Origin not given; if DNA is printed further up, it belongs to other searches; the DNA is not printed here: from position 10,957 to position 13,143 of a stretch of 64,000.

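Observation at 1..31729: Alpha-mannoside PUL with four unrelated phosphoesterase folds, two of them exported by T9SS: candidate phosphomannan or phosphoglycan degradation system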

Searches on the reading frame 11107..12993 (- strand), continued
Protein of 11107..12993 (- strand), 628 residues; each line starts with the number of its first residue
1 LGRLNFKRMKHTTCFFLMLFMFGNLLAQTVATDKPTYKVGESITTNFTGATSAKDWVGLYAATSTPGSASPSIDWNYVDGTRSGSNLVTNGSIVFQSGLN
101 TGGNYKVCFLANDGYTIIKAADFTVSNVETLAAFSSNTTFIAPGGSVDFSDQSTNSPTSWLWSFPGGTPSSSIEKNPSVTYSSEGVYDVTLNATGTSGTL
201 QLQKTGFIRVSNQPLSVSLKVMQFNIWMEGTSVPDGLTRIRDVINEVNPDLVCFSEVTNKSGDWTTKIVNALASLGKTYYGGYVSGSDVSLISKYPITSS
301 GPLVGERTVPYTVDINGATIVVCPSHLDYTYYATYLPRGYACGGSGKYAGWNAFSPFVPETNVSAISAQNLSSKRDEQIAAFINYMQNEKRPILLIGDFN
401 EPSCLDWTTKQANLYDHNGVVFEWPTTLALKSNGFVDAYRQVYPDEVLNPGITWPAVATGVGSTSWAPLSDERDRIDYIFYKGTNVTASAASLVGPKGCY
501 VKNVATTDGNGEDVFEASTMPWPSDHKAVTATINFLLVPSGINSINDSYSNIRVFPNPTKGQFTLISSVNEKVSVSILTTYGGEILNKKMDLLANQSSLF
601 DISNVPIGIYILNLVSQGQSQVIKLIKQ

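Call 29: predict_structure(alignment_id=A1)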
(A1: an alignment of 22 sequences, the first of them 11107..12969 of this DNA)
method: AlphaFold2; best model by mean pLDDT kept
length: 620 residues; sequences in the alignment: 22
mean_pLDDT: 85.5   pTM: 0.65
mean pLDDT of the five models: 85.5, 84.8, 84.5, 82.9, 78.9
residues with pLDDT >= 90: 262; 70-90: 298; 50-70: 48; < 50: 12
segments of 3 or more residues with pLDDT < 50: 534-541
pLDDT, mean of each block of 10 residues (from residue 1): 74 62 82 84 91 83 84 88 86 87 85 80 70 86 77 91 93 87 74 67 85 90 74 96 93 78 83 85 91 85 88 95 89 84 75 92 90 91 94 93 88 94 97 95 92 77 92 93 96 88 88 91 93 45 74 88 89 89 84 93 88 87
secondary structure, 60 per line:
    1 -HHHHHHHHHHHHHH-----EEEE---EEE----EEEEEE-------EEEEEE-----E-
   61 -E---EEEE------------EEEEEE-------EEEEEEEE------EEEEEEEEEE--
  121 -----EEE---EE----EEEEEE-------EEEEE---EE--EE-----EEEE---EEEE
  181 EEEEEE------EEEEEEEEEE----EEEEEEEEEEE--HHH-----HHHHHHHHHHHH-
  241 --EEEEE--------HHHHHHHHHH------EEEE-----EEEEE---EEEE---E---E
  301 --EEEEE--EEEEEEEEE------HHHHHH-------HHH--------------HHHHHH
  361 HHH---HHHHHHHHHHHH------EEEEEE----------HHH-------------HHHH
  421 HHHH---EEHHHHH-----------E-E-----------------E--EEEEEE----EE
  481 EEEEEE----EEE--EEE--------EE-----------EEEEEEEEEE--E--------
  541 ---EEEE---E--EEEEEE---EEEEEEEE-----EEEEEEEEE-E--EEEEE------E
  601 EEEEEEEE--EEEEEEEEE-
elements in order: H2-15 E21-24 E28-30 E35-40 E48-53 E66-69 E82-87 E95-102 E109-118 E126-128 E138-143 E151-155 E170-173 E177-186 E193-202 E207-217 H228-239 E243-247 H256-265 E272-275 E281-285 E289-292 E303-307 E310-318 H325-330 H355-363 H367-378 E385-390 H417-424 H430-434 E469-474 E479-486 E491-493 E496-498 E520-529 E544-547 E554-559 E563-570 E576-584 E589-593 E600-608 E611-619

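Call 31: search_protein_families(library=pfam, proteins=[L065:712-2142:+, L065:2139-2873:+, L065:2926-3510:-, L065:3692-4708:+, L065:10981-13026:+, L065:13051-14121:+, L065:14297-15301:+, L065:15365-16267:+, L065:16281-17276:+, L065:17891-20848:-], max_evalue=0.001)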
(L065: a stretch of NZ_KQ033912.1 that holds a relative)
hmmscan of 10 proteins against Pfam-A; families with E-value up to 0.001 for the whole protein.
L065:712-2142:+ (476 aa): 2 families
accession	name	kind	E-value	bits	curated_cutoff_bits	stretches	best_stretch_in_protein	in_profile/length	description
PF22740.1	PapZ_C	-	3.5e-34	118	27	1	342-466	2-120/121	RapZ C-terminal domain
PF01636.29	APH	-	3.3e-16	60.2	23.2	1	21-253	2-234/239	Phosphotransferase enzyme family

L065:2139-2873:+ (244 aa): 3 families
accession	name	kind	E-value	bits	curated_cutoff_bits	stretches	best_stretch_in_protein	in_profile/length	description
PF00483.29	NTP_transferase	-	2.8e-21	76.6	21.2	1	2-239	1-240/245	Nucleotidyl transferase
PF12804.13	NTP_transf_3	-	3.1e-14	53.9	27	1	3-146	1-134/160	MobA-like NTP transferase domain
PF01128.25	IspD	-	0.00021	21.6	27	1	2-57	2-55/221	2-C-methyl-D-erythritol 4-phosphate cytidylyltransferase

L065:2926-3510:- (194 aa): 5 families
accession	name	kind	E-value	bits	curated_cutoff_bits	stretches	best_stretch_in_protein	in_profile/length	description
PF08281.18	Sigma70_r4_2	-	7.5e-18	64.4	25.7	1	124-176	2-54/54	Sigma-70, region 4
PF04545.22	Sigma70_r4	-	6e-09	35.7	24.1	1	129-177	1-49/50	Sigma-70, region 4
PF07638.17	Sigma70_ECF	-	1.1e-07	32.4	21.1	1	118-180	122-183/185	ECF sigma factor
PF04542.20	Sigma70_r2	-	7.7e-07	29.3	24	1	29-93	1-68/71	Sigma-70 region 2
PF13556.12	HTH_30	-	2.3e-05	24.6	27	1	148-183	12-47/59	PucR C-terminal helix-turn-helix domain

L065:3692-4708:+ (338 aa): 2 families
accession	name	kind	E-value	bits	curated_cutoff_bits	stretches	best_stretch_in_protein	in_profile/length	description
PF04773.18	FecR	-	1.4e-16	61.1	24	1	115-211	2-97/97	FecR protein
PF16344.10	FecR_C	-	1.6e-13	50.9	24.4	1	260-321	3-64/70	FecR, C-terminal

L065:10981-13026:+ (681 aa): 4 families
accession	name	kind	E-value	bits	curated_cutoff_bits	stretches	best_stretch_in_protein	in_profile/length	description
PF14873.11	BNR_assoc_N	-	8.9e-22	77.9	25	1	257-379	8-151/153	N-terminal domain of BNR-repeat neuraminidase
PF13385.13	Laminin_G_3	-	3.4e-18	66.7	27.6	1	31-170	1-148/151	Concanavalin A-like lectin/glucanases superfamily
PF03372.29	Exo_endo_phos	-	1.3e-17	64.7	24.5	1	409-666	1-225/225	Endonuclease/Exonuclease/phosphatase family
PF02210.31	Laminin_G_2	-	9.4e-05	23.3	22.9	1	87-166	26-109/126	Laminin G domain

L065:13051-14121:+ (356 aa): 1 family
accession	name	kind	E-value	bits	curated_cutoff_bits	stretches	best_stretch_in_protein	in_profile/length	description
PF00149.33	Metallophos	-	1.1e-08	36.2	21.5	1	60-266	20-189/191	Calcineurin-like phosphoesterase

L065:14297-15301:+ (334 aa): 1 family
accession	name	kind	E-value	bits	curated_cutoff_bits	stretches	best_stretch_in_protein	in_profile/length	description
PF01548.23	DEDD_Tnp_IS110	-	2.1e-29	102.8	29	1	14-158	1-153/155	Transposase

L065:15365-16267:+ (300 aa): 3 families
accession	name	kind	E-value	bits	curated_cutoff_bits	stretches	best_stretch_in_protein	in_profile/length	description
PF01663.27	Phosphodiest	-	1.7e-24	87.5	23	1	30-234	1-220/342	Type I phosphodiesterase / nucleotide pyrophosphatase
PF00884.28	Sulfatase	-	6e-12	45.9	25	1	160-284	148-300/301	Sulfatase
PF01676.23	Metalloenzyme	-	3.8e-11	43.4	24.3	1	156-264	129-230/252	Metalloenzyme superfamily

L065:16281-17276:+ (331 aa): 1 family
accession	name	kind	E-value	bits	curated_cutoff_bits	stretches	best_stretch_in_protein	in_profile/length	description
PF00149.33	Metallophos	-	3e-14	54.3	21.5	1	33-262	1-190/191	Calcineurin-like phosphoesterase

L065:17891-20848:- (985 aa): 2 families
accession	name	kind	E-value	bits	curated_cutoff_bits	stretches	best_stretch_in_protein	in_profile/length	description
PF01326.24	PPDK_N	-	6.3e-47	160.9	27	1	434-812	3-322/328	Pyruvate phosphate dikinase, AMP/ATP-binding domain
PF00072.30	Response_reg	-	5e-06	27.1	30.2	1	64-148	24-107/111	Response regulator receiver domain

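Call 32: search_protein_families(library=pfam, proteins=[L019:2258-2815:+, L019:3179-4333:+, L019:9893-10963:+, L019:10976-12334:+, L019:12341-14194:+, L019:14202-16562:+, L019:16585-17454:+, L019:17464-19758:+], max_evalue=0.001)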
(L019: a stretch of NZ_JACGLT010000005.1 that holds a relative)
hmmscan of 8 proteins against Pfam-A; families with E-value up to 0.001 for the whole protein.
L019:2258-2815:+ (185 aa): 8 families
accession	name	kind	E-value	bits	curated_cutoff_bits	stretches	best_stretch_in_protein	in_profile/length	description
PF08281.18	Sigma70_r4_2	-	1.4e-12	47.5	25.7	1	121-169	4-52/54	Sigma-70, region 4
PF04545.22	Sigma70_r4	-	3.4e-08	33.3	24.1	1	127-173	4-50/50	Sigma-70, region 4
PF00196.25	GerE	-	1.6e-07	31.3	23.5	1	144-173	18-47/57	Bacterial regulatory proteins, luxR family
PF07638.17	Sigma70_ECF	-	5.2e-07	30.2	21.1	0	109-165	118-173/185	ECF sigma factor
PF04542.20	Sigma70_r2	-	4.7e-06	26.7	24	1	36-88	14-68/71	Sigma-70 region 2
PF08279.18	HTH_11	-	5.7e-05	23.4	25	1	137-165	8-37/55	HTH domain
PF13412.12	HTH_24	-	0.00023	21.1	21.9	1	138-165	12-39/48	Winged helix-turn-helix DNA-binding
PF14493.12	HTH_40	-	0.00028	21.5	27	1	136-169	6-38/89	Helix-turn-helix domain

L019:3179-4333:+ (384 aa): 2 families
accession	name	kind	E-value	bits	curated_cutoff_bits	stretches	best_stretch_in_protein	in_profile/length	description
PF16344.10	FecR_C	-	6.3e-21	74.6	24.4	1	315-383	2-70/70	FecR, C-terminal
PF04773.18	FecR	-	2.4e-18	66.8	24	1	177-272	7-97/97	FecR protein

L019:9893-10963:+ (356 aa): 2 families
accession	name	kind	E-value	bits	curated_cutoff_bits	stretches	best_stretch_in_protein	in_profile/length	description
PF03372.29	Exo_endo_phos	-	2.6e-21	76.8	24.5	1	40-346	1-225/225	Endonuclease/Exonuclease/phosphatase family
PF14529.12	Exo_endo_phos_2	-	0.00086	19.6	27.4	0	186-233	4-52/117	Endonuclease-reverse transcriptase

L019:10976-12334:+ (452 aa): 2 families
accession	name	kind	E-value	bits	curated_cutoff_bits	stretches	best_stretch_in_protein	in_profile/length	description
PF21252.2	Glyco_hydro_109_C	-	5.4e-89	296.9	27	1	174-355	1-186/187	Glycosyl hydrolase 109, C-terminal domain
PF01408.29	GFO_IDH_MocA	-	2.6e-10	41.5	24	1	38-161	2-116/120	Oxidoreductase family, NAD-binding Rossmann fold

L019:12341-14194:+ (617 aa): 3 families
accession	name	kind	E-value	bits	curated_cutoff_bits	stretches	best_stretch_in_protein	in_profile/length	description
PF23764.1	Beta-barrel_GLAA-B_II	-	1.7e-18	67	28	1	354-420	2-67/67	GLAA-B beta-barrel domain II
PF23763.2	Beta-barrel_GLAA-B_I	-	8.1e-11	42.4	28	1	154-245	1-95/95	GLAA-B beta-barrel domain I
PF13229.12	Beta_helix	-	1.3e-09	38.3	25.9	2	428-555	10-134/158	Right handed beta helix region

L019:14202-16562:+ (786 aa): 3 families
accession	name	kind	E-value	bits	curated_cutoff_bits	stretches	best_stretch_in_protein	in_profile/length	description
PF22124.2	Glyco_hydro_95_cat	-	8.9e-170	565.4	27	1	302-705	1-408/408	Glycosyl hydrolase family 95 catalytic domain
PF14498.12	Glyco_hyd_65N_2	-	1.1e-57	196.2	27.7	1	31-276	1-232/234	Glycosyl hydrolase family 65, N-terminal domain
PF21307.2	Glyco_hydro_95_C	-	2.3e-19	70.1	27.6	1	707-773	1-66/94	Glycoside hydrolase family 95, C-terminal domain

L019:16585-17454:+ (289 aa): 3 families
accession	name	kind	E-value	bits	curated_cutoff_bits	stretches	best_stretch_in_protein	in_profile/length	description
PF01663.27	Phosphodiest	-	3.7e-26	93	23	2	147-228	144-224/342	Type I phosphodiesterase / nucleotide pyrophosphatase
PF01676.23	Metalloenzyme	-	4.2e-12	46.6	24.3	1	40-272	21-249/252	Metalloenzyme superfamily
PF00884.28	Sulfatase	-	5.4e-07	29.7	25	1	181-272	201-300/301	Sulfatase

L019:17464-19758:+ (764 aa): 2 families
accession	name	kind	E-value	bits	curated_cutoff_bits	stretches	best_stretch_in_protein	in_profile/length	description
PF07971.18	Glyco_hydro_92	-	5.4e-169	563.5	24.6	1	278-759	1-464/464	Glycosyl hydrolase family 92 catalytic domain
PF17678.7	Glyco_hydro_92N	-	1.5e-76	257.8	34.5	1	43-272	1-236/236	Glycosyl hydrolase family 92 N-terminal domain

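Call 33: fold_search(model_id=the predicted structure, library=pdb)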
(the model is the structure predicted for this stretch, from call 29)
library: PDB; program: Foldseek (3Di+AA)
matches with E <= 10: 1669; with E <= 0.001: 321
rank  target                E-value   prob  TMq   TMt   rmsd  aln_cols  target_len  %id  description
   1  4gyz_C                1.9e-11  1.00  0.32  0.74   5.8       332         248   15  Mus Musculus Tdp2 Bound to dAMP and Mg2+ (released 2012-10-31)
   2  8j2f_A                6.2e-11  1.00  0.32  0.50   6.9       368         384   17  Human neutral shpingomyelinase (released 2023-12-06)
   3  8sp7                  1.3e-10  1.00  0.28  0.68   6.0       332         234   14  LINE-1 retrotransposon endonuclease domain complex with tranexamic acid (released 2024-05-22)
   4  5inn_C                1.6e-10  1.00  0.30  0.75   5.5       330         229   14  Mouse Tdp2 D358N protein, apo state with increased disorder amongst variable DNA-binding grasp conformations (released 2016-04-27)
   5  2v0r_B                1.9e-10  1.00  0.28  0.68   6.2       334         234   13  crystal structure of a hairpin exchange variant (LTx) of the targeting LINE-1 retrotransposon endonuclease (released 2007-07-17)
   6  2v0r_A                1.9e-10  1.00  0.28  0.67   6.2       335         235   14  crystal structure of a hairpin exchange variant (LTx) of the targeting LINE-1 retrotransposon endonuclease (released 2007-07-17)
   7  4gyz_I                2.1e-10  1.00  0.31  0.73   5.9       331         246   15  Mus Musculus Tdp2 Bound to dAMP and Mg2+ (released 2012-10-31)
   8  1vyb_B                3.4e-10  1.00  0.28  0.67   5.9       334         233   14  Endonuclease domain of human LINE1 ORF2p (released 2004-06-04)
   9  8pdg                  7.8e-10  1.00  0.29  0.37  11.9       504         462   10  The phosphatase and C2 domains of SHIP1 with covalent Z2738285202 (released 2023-06-28)
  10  1vyb_A                8.7e-10  1.00  0.28  0.67   6.0       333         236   14  Endonuclease domain of human LINE1 ORF2p (released 2004-06-04)
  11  7n8k_B                9.7e-10  1.00  0.28  0.69   5.9       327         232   14  LINE-1 endonuclease domain complex with Mg (released 2021-10-13)
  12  9k6i_A                1.0e-09  1.00  0.29  0.15  11.5       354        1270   14  Structure of full-length human LINE-1 ORF2p with endogenous DNA and RNA/cDNA hybrid (released 2025-10-22)
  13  5ryb                  1.4e-09  1.00  0.30  0.38  11.8       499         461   10  INPP5D PanDDA analysis group deposition -- Crystal Structure of the phosphatase and C2 domains of SHIP1 in complex with  (released 2020-11-11)
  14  6xy7                  1.8e-09  1.00  0.29  0.37  12.2       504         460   11  Human SHIP1 with magnesium and phosphate bound to the active site (released 2020-02-26)
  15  9hdr_A                3.5e-09  1.00  0.28  0.15  12.0       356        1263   13  Human LINE-1 ORF2p target-primed reverse transcription complex with EN domain resolved (released 2025-03-12)
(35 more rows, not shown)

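Call 73: search_protein_families(library=pfam, proteins=[L034:2155-2766:-, L034:6074-7540:+, L034:7560-8402:+, L034:8544-9911:+, L034:11000-12892:+, L034:12918-15275:+, L034:15296-16162:+, L034:16195-18378:+], max_evalue=0.001)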
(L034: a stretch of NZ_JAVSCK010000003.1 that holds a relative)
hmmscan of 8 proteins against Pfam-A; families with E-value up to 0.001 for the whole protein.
L034:2155-2766:- (203 aa): 2 families
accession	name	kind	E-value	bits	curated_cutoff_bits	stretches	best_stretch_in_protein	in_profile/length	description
PF18665.6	TetR_C_37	-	4e-42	144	27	1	80-196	1-117/117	Tetracyclin repressor-like, C-terminal domain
PF00440.29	TetR_N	-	2.6e-09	37.1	24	1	19-57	6-44/47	Bacterial regulatory proteins, tetR family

L034:6074-7540:+ (488 aa): 2 families
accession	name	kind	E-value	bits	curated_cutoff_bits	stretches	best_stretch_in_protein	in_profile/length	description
PF12771.13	SusD-like_2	-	6.5e-85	285.9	27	1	29-453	1-415/415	Starch-binding associating with outer membrane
PF12741.13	SusD-like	-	5.3e-42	144.9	27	2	65-391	64-371/495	Susd and RagB outer membrane lipoprotein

L034:7560-8402:+ (280 aa): 0 families

L034:8544-9911:+ (455 aa): 2 families
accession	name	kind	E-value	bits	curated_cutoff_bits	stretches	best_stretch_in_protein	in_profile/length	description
PF00370.27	FGGY_N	-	6e-26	92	28.8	2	99-217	126-244/245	FGGY family of carbohydrate kinases, N-terminal domain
PF02782.22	FGGY_C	-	6.6e-05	23.2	27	1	283-392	72-180/198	FGGY family of carbohydrate kinases, C-terminal domain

L034:11000-12892:+ (630 aa): 3 families
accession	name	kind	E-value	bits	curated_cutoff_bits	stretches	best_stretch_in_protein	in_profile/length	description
PF23764.1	Beta-barrel_GLAA-B_II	-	6.4e-24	84.4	28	1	373-440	1-67/67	GLAA-B beta-barrel domain II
PF23763.2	Beta-barrel_GLAA-B_I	-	8.4e-09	36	28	1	173-265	1-95/95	GLAA-B beta-barrel domain I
PF13229.12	Beta_helix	-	1.8e-05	24.8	25.9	1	449-579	11-138/158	Right handed beta helix region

L034:12918-15275:+ (785 aa): 3 families
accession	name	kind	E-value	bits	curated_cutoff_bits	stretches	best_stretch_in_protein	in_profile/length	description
PF22124.2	Glyco_hydro_95_cat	-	8.5e-172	572.1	27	1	301-704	1-408/408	Glycosyl hydrolase family 95 catalytic domain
PF14498.12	Glyco_hyd_65N_2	-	6.9e-59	200.1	27.7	1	30-275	1-232/234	Glycosyl hydrolase family 65, N-terminal domain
PF21307.2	Glyco_hydro_95_C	-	8e-23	81.2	27.6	1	706-768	1-63/94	Glycoside hydrolase family 95, C-terminal domain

L034:15296-16162:+ (288 aa): 3 families
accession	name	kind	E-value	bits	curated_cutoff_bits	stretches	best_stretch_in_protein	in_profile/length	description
PF01663.27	Phosphodiest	-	1.5e-23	84.4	23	2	144-228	143-226/342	Type I phosphodiesterase / nucleotide pyrophosphatase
PF01676.23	Metalloenzyme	-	2.7e-11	43.9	24.3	1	39-271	22-250/252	Metalloenzyme superfamily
PF00884.28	Sulfatase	-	2.6e-07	30.7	25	1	182-271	204-301/301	Sulfatase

L034:16195-18378:+ (727 aa): 3 families
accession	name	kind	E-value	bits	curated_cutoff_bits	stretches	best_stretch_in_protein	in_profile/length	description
PF13229.12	Beta_helix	-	6.3e-14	52.3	25.9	1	470-603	1-120/158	Right handed beta helix region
PF22842.2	Pel9A-like_beta_helix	-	1.1e-05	25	25.2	0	32-85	7-56/370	Pel9A-like, right handed beta helix region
PF07602.17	DUF1565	-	0.00042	20.2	20.3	1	41-85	2-42/257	Protein of unknown function (DUF1565)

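Call 99: search_protein_families(library=pfam, proteins=[L055:3694-4830:+, L055:8404-9927:+, L055:10976-12043:+, L055:12145-13320:-, L055:13461-15278:-, L073:3612-4685:+, L073:8351-9871:+, L073:11786-13201:+, L073:2741-3571:+], max_evalue=0.001)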
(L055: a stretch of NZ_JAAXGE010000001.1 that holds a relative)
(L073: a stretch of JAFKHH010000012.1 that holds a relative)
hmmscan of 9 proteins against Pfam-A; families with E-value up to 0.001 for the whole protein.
L055:3694-4830:+ (378 aa): 2 families
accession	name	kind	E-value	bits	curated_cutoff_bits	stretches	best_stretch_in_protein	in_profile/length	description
PF04773.18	FecR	-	1.3e-16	61.3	24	1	155-250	3-97/97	FecR protein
PF16344.10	FecR_C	-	1.2e-12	48.2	24.4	1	298-358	2-63/70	FecR, C-terminal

L055:8404-9927:+ (507 aa): 3 families
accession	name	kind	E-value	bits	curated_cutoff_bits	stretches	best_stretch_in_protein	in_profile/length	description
PF12771.13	SusD-like_2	-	4.3e-56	191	27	1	31-474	2-415/415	Starch-binding associating with outer membrane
PF12741.13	SusD-like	-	8.8e-38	131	27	1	92-504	88-493/495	Susd and RagB outer membrane lipoprotein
PF14322.12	SusD-like_3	-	4.4e-06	27.5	27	1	57-174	51-167/191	Starch-binding associating with outer membrane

L055:10976-12043:+ (355 aa): 1 family
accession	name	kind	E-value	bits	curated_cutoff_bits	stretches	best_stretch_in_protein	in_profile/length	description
PF00149.33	Metallophos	-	1.9e-09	38.7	21.5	1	66-265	26-189/191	Calcineurin-like phosphoesterase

L055:12145-13320:- (391 aa): 1 family
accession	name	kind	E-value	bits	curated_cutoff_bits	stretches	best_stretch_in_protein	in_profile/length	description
PF00924.24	MS_channel_2nd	-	2.5e-15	56.8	20.2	1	192-260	1-67/68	Mechanosensitive ion channel, beta-domain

L055:13461-15278:- (605 aa): 3 families
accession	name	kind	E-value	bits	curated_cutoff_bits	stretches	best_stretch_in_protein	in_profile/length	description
PF01120.23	Alpha_L_fucos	-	3.4e-39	135.7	25.2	1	89-370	89-339/345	Alpha-L-fucosidase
PF00754.31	F5_F8_type_C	-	9.8e-22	77.9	28.2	2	497-588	24-118/127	F5/8 type C domain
PF22633.2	F5_F8_type_C_2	-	6.2e-11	43.2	27.8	1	506-582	21-91/91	NedA-like, galactose-binding domain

L073:3612-4685:+ (357 aa): 2 families
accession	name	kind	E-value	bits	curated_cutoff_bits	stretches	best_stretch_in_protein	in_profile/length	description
PF04773.18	FecR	-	2.2e-13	50.9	24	1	138-228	6-96/97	FecR protein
PF16344.10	FecR_C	-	3.8e-12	46.5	24.4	1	284-351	2-70/70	FecR, C-terminal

L073:8351-9871:+ (506 aa): 3 families
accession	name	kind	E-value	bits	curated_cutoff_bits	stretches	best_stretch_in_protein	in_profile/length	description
PF12771.13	SusD-like_2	-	3.2e-62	211.2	27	1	30-472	1-414/415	Starch-binding associating with outer membrane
PF12741.13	SusD-like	-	7.3e-40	137.8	27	1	94-503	92-493/495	Susd and RagB outer membrane lipoprotein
PF14322.12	SusD-like_3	-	0.00018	22.3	27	1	106-169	103-163/191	Starch-binding associating with outer membrane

L073:11786-13201:+ (471 aa): 2 families
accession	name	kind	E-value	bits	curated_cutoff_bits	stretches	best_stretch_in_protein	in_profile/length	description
PF01554.23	MatE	-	7e-65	218.1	24.9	2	43-203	1-161/161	MatE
PF03023.19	MurJ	-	1.7e-08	33.9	27.4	2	142-457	86-395/451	Lipid II flippase MurJ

L073:2741-3571:+ (276 aa): 4 families
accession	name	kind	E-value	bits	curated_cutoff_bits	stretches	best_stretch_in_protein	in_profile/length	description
PF08281.18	Sigma70_r4_2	-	8.2e-14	51.4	25.7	1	202-252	3-53/54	Sigma-70, region 4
PF04542.20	Sigma70_r2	-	9.3e-13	48.2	24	1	105-168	2-67/71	Sigma-70 region 2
PF04545.22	Sigma70_r4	-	1.7e-09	37.5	24.1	1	206-255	1-50/50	Sigma-70, region 4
PF00196.25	GerE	-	5.8e-05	23.1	23.5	1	209-251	2-43/57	Bacterial regulatory proteins, luxR family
